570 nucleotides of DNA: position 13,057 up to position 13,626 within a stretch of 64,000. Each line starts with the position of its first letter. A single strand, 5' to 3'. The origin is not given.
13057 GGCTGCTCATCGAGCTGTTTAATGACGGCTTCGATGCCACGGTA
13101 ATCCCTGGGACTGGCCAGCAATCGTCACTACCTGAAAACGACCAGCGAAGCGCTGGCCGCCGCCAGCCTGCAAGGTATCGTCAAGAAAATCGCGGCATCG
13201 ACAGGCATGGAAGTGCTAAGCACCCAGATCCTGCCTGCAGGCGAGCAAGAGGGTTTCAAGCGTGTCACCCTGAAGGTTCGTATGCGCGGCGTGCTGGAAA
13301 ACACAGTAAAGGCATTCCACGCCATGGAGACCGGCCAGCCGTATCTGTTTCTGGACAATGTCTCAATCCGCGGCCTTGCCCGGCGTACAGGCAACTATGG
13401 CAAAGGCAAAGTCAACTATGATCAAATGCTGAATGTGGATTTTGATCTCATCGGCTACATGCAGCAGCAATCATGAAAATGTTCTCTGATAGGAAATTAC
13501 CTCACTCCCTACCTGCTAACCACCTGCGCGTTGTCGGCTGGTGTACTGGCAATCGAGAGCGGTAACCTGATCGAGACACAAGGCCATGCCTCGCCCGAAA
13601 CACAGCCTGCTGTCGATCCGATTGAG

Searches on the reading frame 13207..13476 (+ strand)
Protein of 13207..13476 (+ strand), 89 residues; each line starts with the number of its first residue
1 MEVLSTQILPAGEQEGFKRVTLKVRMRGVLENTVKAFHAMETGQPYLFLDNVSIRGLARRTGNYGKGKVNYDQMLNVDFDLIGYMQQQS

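Call 32: search_protein_families(library=pfam, proteins=[window:13207-13476:+], max_evalue=0.01)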
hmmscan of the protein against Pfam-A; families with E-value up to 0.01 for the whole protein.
window:13207-13476:+ (89 aa): 1 family
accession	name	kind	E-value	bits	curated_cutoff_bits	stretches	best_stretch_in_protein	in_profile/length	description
PF10741.14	T2SSM_b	-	8.1e-15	55.1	21.7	1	2-85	33-111/111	Type II secretion system (T2SS), protein M subtype b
